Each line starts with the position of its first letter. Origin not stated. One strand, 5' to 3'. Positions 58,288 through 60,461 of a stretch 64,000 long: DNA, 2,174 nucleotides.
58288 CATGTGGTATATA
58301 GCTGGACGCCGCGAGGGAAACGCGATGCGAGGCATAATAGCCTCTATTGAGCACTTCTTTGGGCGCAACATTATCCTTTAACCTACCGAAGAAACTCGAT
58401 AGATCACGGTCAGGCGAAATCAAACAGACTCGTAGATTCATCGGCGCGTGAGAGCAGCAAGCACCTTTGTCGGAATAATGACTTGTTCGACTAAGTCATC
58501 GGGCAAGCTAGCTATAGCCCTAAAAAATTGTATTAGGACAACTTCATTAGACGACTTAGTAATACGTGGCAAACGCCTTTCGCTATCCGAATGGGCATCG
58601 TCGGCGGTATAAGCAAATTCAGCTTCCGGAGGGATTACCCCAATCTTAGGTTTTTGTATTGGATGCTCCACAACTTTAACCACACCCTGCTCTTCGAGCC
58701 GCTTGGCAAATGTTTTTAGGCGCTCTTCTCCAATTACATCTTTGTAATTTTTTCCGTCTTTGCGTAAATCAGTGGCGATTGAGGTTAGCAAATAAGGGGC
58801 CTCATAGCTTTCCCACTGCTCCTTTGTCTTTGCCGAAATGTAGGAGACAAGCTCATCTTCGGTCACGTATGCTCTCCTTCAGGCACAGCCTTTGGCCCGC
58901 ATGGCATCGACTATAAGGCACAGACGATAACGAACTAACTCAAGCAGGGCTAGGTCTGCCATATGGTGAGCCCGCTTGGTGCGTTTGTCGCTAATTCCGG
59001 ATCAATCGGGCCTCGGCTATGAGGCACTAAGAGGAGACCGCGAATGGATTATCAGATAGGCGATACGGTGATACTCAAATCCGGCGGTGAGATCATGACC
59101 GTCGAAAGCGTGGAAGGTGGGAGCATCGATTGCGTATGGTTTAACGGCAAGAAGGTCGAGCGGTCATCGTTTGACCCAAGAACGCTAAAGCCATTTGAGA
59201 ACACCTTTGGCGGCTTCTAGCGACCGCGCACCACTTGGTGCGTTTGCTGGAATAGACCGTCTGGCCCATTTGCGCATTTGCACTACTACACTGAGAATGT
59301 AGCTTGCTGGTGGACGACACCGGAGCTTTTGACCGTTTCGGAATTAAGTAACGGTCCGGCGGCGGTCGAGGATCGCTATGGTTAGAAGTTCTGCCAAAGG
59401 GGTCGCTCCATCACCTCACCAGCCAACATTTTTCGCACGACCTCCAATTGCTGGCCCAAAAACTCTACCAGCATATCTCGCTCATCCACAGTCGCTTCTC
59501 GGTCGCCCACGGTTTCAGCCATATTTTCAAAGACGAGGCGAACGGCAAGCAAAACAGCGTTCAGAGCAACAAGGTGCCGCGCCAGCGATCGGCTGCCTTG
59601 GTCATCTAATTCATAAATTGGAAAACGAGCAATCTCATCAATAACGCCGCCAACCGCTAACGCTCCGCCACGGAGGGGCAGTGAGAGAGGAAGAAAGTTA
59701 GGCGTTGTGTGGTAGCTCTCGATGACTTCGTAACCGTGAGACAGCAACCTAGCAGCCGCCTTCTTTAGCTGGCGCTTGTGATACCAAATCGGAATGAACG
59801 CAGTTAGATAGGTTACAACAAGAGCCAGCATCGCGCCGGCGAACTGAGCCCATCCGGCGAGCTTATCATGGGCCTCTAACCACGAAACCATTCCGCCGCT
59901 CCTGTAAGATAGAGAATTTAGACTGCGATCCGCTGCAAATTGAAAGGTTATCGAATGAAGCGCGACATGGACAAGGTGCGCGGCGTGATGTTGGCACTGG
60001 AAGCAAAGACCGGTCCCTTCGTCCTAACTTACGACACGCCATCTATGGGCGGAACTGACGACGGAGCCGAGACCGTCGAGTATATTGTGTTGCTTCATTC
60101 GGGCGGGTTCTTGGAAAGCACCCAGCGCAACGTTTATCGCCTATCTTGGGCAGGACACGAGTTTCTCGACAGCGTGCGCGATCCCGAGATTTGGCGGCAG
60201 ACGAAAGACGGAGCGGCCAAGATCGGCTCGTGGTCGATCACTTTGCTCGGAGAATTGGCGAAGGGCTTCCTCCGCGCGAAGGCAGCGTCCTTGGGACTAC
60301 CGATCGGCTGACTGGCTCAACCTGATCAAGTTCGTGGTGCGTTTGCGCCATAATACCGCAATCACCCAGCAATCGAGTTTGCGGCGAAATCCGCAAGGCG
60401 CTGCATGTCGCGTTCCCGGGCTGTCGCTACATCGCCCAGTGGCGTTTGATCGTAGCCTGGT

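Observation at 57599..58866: Low-GC, translationally coupled two-gene cassette of unrecognised families carried as transposon cargo: candidate toxin-antitoxin, abortive-infection or defence module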

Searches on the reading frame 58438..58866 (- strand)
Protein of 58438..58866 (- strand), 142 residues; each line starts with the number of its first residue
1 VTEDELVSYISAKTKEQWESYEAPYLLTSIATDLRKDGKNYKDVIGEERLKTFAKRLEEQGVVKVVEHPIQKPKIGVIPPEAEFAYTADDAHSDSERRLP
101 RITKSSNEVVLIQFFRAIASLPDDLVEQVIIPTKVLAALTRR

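Call 4: search_protein_families(library=pfam, proteins=[window:58438-58866:-], max_evalue=1)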
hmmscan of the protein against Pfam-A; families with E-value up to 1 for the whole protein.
window:58438-58866:- (142 aa): 0 families

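Call 5: search_protein_families(library=padloc, proteins=[window:58438-58866:-], max_evalue=1)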
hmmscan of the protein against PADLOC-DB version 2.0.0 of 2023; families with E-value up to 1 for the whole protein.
window:58438-58866:- (142 aa): 0 families

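Call 6: search_protein_families(library=ncbifam, proteins=[window:58438-58866:-], max_evalue=1)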
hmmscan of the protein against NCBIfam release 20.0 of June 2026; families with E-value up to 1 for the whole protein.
window:58438-58866:- (142 aa): 0 families

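Call 9: find_homologous_proteins(query=window:58438-58866:-, max_evalue=0.001)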
Query window:58438-58866:- (142 aa): 1 proteins with E <= 0.001 among 29 candidates.
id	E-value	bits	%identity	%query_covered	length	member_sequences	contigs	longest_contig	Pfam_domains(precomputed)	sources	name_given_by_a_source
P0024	8.4e-85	299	100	100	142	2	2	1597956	-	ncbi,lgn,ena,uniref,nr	ncbi:MAG: hypothetical protein J0J06_07595 [Sphingomonas sp.]|uniref:hypothetical protein n=1 Tax=Sp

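Call 11: search_solved_structures(query=window:58438-58866:-, max_evalue=10)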
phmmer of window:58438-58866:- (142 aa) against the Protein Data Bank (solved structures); distinct sequences matched with E-value up to 10: 288 (the best 60 are shown).
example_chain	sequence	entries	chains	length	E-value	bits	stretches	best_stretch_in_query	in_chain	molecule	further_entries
6hyg_A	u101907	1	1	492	0.0015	21.8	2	10-83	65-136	IgHG1 and IgHG4 hybrid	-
2ql1_A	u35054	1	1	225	0.072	16.4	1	10-83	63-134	IGHM protein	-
5dj0_A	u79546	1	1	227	0.11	15.7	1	10-83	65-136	Ig gamma-1 chain C region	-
5djy_A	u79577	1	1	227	0.11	15.7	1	10-83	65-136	Ig gamma-1 chain C region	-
5dk0_A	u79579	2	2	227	0.11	15.7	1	10-83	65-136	Ig gamma-1 chain C region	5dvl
5d4q_A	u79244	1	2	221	0.12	15.7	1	10-82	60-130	Ig gamma-1 chain C region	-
3dnk_A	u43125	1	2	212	0.13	15.6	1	10-83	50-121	IGHM protein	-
5o4e_C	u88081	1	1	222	0.14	15.5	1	10-82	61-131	Immunoglobulin gamma-1 heavy chain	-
5o4e_A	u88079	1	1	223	0.14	15.4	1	10-82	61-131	Immunoglobulin gamma-1 heavy chain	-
4bsw_B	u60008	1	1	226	0.15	15.4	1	10-82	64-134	HETERODIMERIC FC ANTIBODY AZYMETRIC VARIANT 2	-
4bsv_B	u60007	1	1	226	0.15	15.4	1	10-82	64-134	HETERODIMERIC FC ANTIBODY AZYMETRIC VARIANT 2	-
5d6d_A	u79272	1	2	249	0.15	15.4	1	10-82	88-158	Ig gamma-1 chain C region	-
7lf9_A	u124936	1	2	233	0.15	15.3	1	10-83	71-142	IgG1 Fc (Fc329)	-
7lfn_A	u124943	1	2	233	0.16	15.3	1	10-83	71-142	IgG1 Fc (Fc267_329)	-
6wmh_H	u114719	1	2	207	0.18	15.1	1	10-83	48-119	Immunoglobulin heavy constant gamma 4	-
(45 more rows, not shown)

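Call 39: find_homologous_proteins(query=A2, max_evalue=0.001)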
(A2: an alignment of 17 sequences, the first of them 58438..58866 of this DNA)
Query A2 (17 sequences) (142 aa, profile of the alignment): 44 proteins with E <= 0.001 among 5278 candidates.
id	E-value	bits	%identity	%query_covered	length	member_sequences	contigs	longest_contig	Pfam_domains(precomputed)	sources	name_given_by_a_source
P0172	2.5e-46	175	46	100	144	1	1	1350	-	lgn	-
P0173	3.9e-43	165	45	99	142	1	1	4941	-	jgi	jgi:hypothetical protein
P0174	1.2e-42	163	43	99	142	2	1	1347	-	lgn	-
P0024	1.3e-42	163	100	100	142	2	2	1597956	-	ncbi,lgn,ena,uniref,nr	ncbi:MAG: hypothetical protein J0J06_07595 [Sphingomonas sp.]|uniref:hypothetical protein n=1 Tax=Sp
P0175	5.5e-40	155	37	98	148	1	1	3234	-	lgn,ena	-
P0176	1.9e-39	153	27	99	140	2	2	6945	-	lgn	-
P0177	3.0e-39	152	28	99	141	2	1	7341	-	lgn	-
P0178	3.1e-39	152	26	99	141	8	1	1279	-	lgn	-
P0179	6.9e-39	151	24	98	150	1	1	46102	-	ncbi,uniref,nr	ncbi:hypothetical protein [Ancylobacter lacus]|uniref:hypothetical protein n=1 Tax=Ancylobacter lacu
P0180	1.9e-38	150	27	99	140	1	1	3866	-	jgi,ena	-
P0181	2.1e-38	150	37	98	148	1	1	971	-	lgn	-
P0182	2.7e-38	149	26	99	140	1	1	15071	-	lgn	-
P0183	2.7e-38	149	26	99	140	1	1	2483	-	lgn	-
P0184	3.7e-38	149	25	99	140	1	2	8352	-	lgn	-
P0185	7.2e-38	148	27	99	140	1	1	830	-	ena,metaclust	metaclust:\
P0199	2.5e-35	140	27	99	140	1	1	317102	-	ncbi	-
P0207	5.8e-25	106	24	62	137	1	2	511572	-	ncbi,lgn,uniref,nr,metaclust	ncbi:hypothetical protein ASF83_02110 [Plantibacter sp. Leaf171]|uniref:hypothetical protein n=1 Tax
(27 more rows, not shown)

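Call 41: search_solved_structures(query=A2, max_evalue=10, show_alignments=2)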
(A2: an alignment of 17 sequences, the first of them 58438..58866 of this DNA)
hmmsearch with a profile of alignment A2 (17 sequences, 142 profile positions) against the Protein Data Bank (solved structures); distinct sequences matched with E-value up to 10: 0.

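Call 44: search_protein_families(library=pfam, alignment_id=A3, max_evalue=10)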
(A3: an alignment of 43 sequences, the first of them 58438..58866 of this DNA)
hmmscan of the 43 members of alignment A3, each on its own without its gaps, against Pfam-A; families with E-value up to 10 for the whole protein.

A. member 1, window:58438-58866:- (142 aa): 0 families

B. families by the number of members that match (of 43 scanned): 7 families
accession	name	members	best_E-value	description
PF21073.2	GDH_HM1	2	0.051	Glutamate dehydrogenase, helical motif 1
PF25806.1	RHH_ERCC6L2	2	0.11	ERCC6L2-like, ribbon-helix-helix domain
PF10081.15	Abhydrolase_9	1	0.16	Alpha/beta-hydrolase family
PF09716.15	ETRAMP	1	0.16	Malarial early transcribed membrane protein (ETRAMP)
PF12085.13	DUF3562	1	0.18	Protein of unknown function (DUF3562)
PF03187.20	Corona_I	1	0.2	Corona nucleocapsid I protein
PF24361.1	DUF7517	1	0.26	Domain of unknown function (DUF7517)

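Call 48: find_encoding_contigs(protein=P0199, flank=10000, max_places=2)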
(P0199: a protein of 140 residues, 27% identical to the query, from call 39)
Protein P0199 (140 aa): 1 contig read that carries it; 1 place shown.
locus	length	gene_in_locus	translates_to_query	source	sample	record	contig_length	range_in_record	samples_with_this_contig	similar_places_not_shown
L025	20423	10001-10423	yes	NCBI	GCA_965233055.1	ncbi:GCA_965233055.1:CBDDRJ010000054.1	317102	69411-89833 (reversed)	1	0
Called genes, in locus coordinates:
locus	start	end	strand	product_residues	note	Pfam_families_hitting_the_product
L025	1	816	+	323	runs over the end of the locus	PF02423:OCD_Mu_crystall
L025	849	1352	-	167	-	PF13404:HTH_AsnC-type, PF13412:HTH_24, PF01037:AsnC_trans_reg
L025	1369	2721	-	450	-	PF00202:Aminotran_3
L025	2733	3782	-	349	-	PF01636:APH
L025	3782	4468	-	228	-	PF00702:Hydrolase, PF13419:HAD_2 (faint)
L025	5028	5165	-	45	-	-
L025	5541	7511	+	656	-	PF01555:N6_N4_Mtase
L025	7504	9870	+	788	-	PF04851:ResIII (weak)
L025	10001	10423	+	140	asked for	-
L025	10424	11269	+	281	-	-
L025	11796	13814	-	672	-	PF00512:HisKA, PF02518:HATPase_c, PF00072:Response_reg, PF01627:Hpt (weak), PF00072:Response_reg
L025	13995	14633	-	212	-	-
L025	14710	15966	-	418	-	-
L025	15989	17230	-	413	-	PF06666:DUF1173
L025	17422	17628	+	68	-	PF12512:DUF3717 (weak)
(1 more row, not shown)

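Call 49: find_encoding_contigs(protein=P0207, flank=10000, max_places=2)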
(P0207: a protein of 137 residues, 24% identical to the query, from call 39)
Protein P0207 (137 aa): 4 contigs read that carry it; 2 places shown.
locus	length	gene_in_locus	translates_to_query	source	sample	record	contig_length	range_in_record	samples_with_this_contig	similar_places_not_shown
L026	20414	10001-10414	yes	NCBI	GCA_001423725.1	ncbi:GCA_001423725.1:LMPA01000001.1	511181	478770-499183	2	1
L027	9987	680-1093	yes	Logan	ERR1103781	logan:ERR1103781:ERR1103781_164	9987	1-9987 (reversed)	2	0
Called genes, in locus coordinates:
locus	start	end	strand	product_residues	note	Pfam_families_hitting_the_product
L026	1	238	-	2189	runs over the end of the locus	PF18731:HEPN_Swt1, PF13195:DUF4011, PF13086:AAA_11, PF13245:AAA_19 (faint), PF13086:AAA_11 (weak), PF13087:AAA_12, PF18741:MTES_1575, PF11784:DUF3320 (weak), +1 more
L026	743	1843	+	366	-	-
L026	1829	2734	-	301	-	PF01555:N6_N4_Mtase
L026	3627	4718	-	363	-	PF03235:GmrSD_N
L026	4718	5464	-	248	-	-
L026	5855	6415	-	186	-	PF05076:SUFU (weak)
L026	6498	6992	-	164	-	PF01047:MarR (weak), PF12802:MarR_2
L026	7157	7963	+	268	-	PF00753:Lactamase_B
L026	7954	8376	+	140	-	PF14534:DUF4440, PF12680:SnoaL_2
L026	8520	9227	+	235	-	PF05423:Mycobact_memb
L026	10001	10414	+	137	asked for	-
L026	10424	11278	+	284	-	-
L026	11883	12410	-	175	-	-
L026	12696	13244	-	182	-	PF00440:TetR_N (weak), PF21597:TetR_C_43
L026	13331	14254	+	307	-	PF02558:ApbA (weak)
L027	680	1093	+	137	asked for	-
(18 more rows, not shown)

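Call 50: predict_structure(alignment_id=A3)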
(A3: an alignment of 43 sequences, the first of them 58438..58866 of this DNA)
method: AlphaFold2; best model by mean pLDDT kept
length: 142 residues; sequences in the alignment: 43
mean_pLDDT: 83.1   pTM: 0.55
mean pLDDT of the five models: 83.1, 82.7, 81.8, 77.8, 77.0
residues with pLDDT >= 90: 74; 70-90: 46; 50-70: 8; < 50: 14
segments of 3 or more residues with pLDDT < 50: 91-104
pLDDT, mean of each block of 10 residues (from residue 1): 93 94 93 92 92 94 89 87 76 44 58 86 88 80 66
secondary structure, 60 per line:
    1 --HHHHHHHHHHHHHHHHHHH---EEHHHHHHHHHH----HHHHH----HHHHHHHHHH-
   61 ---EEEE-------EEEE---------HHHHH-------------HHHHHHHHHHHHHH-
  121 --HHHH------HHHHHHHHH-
elements in order: H3-21 H27-36 H41-45 H50-59 E64-67 E75-78 H88-92 H106-119 H123-126 H133-141

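Call 54: fold_search(model_id=the predicted structure, library=pdb)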
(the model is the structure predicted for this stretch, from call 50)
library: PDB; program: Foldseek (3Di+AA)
matches with E <= 10: 400; with E <= 0.001: 0
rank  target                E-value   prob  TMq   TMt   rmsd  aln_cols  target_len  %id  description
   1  5hlh_C                9.3e-02  0.63  0.31  0.32  15.7       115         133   17  Crystal structure of the overoxidized AbfR bound to DNA (released 2017-01-25)
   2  3rco_B                1.4e-01  0.91  0.39  0.63   3.5        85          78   18  Crystal structure of a conserved motif in human TDRD7 (released 2012-04-04)
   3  5yhy                  1.4e-01  0.77  0.36  0.35  13.2       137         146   18  Structure of Lactococcus lactis ZitR, C30S mutant (released 2017-12-06)
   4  5hlh_A                1.5e-01  0.47  0.31  0.32  16.0       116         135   18  Crystal structure of the overoxidized AbfR bound to DNA (released 2017-01-25)
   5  4i99_D                1.6e-01  0.75  0.29  0.54   5.8        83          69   18  Crystal structure of the SmcHead bound to the C-winged helix domain of ScpA (released 2013-01-30)
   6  5hlh_E                1.6e-01  0.57  0.31  0.32  16.0       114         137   18  Crystal structure of the overoxidized AbfR bound to DNA (released 2017-01-25)
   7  4i99_C                1.7e-01  0.91  0.34  0.62   4.2        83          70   17  Crystal structure of the SmcHead bound to the C-winged helix domain of ScpA (released 2013-01-30)
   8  3bdd_A                1.7e-01  0.47  0.32  0.32  15.0       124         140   17  CRYSTAL STRUCTURE OF A PUTATIVE MULTIPLE ANTIBIOTIC-RESISTANCE REPRESSOR (SSU05_1136) FROM STREPTOCOCCUS SUIS 89/1591  (released 2007-12-04)
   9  5hlg_C                1.8e-01  0.51  0.30  0.32  15.1       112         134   17  Structure of reduced AbfR bound to DNA (released 2017-01-25)
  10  5yhz                  1.9e-01  0.54  0.32  0.31  13.0       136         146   16  Structure of Lactococcus lactis ZitR, E41A mutant (released 2017-12-06)
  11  5hlg_F                1.9e-01  0.47  0.30  0.31  15.1       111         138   17  Structure of reduced AbfR bound to DNA (released 2017-01-25)
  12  2yr2_A                2.0e-01  0.54  0.32  0.32  13.4       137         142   14  Crystal Structure of the Hypothetical regulator from Sulfolobus tokodaii (released 2007-10-02)
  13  9u7b_A                2.0e-01  0.16  0.23  0.23  14.3       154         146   17  Crystal structure of Rv0042c (released 2026-03-25)
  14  3gfl                  2.3e-01  0.54  0.34  0.34  13.6       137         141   14  Crystal structure of the ST1710 mutant (R90A) protein (released 2009-08-25)
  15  5yi1                  2.3e-01  0.51  0.33  0.36  13.6       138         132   18  Structure of Lactococcus lactis ZitR, C30AH42A mutant in apo form (released 2017-12-06)
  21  3rco_A                2.6e-01  0.77  0.38  0.61   3.4        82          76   18  Crystal structure of a conserved motif in human TDRD7 (released 2012-04-04)
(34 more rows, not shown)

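Call 63: search_protein_families(library=phrogs, proteins=[window:58438-58866:-], max_evalue=0.01)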
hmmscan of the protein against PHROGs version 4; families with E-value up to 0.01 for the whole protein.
window:58438-58866:- (142 aa): 1 family
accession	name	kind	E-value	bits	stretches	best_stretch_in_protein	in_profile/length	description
phrog_34441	-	unknown function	0.0087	17.2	0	1-70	1-65/66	-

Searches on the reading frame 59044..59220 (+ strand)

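Call 4: search_protein_families(library=pfam, proteins=[window:59044-59220:+], max_evalue=1)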
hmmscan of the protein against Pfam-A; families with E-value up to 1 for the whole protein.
window:59044-59220:+ (58 aa): 2 families
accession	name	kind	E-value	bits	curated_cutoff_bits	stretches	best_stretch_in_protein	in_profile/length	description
PF09926.15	DUF2158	-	8.9e-11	41.8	22.3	1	4-48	1-50/50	Uncharacterized small protein (DUF2158)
PF10435.15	BetaGal_dom2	-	0.23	11.6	25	1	2-34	83-115/180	Beta-galactosidase, domain 2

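Call 5: search_protein_families(library=padloc, proteins=[window:59044-59220:+], max_evalue=1)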
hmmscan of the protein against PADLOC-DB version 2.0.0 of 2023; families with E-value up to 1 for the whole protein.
window:59044-59220:+ (58 aa): 0 families

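Call 6: search_protein_families(library=ncbifam, proteins=[window:59044-59220:+], max_evalue=1)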
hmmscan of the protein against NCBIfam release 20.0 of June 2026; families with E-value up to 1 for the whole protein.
window:59044-59220:+ (58 aa): 0 families

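Call 63: search_protein_families(library=phrogs, proteins=[window:59044-59220:+], max_evalue=0.01)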
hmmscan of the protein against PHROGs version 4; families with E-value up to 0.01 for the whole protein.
window:59044-59220:+ (58 aa): 1 family
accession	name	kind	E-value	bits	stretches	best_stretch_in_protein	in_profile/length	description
phrog_3261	-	unknown function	6.6e-13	50.1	1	2-52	12-65/108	-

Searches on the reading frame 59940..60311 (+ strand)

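Call 4: search_protein_families(library=pfam, proteins=[window:59940-60311:+], max_evalue=1)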
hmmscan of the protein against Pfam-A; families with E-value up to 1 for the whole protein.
window:59940-60311:+ (123 aa): 2 families
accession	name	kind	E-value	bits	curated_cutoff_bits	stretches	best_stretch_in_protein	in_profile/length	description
PF10711.15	DUF2513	-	6.7e-15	55.7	29.6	1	7-96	1-97/100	Hypothetical protein (DUF2513)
PF10555.14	MraY_sig1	-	0.52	10.3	20.1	1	32-38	3-9/13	Phospho-N-acetylmuramoyl-pentapeptide-transferase signature 1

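Call 5: search_protein_families(library=padloc, proteins=[window:59940-60311:+], max_evalue=1)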
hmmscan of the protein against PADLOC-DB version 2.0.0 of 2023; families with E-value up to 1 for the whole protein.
window:59940-60311:+ (123 aa): 0 families

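Call 6: search_protein_families(library=ncbifam, proteins=[window:59940-60311:+], max_evalue=1)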
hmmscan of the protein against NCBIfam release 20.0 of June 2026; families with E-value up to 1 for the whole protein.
window:59940-60311:+ (123 aa): 0 families

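Call 63: search_protein_families(library=phrogs, proteins=[window:59940-60311:+], max_evalue=0.01)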
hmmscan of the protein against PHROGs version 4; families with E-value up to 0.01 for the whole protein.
window:59940-60311:+ (123 aa): 1 family
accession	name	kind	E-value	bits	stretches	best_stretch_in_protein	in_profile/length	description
phrog_585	-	unknown function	4.1e-18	66.9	1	6-114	1-124/128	-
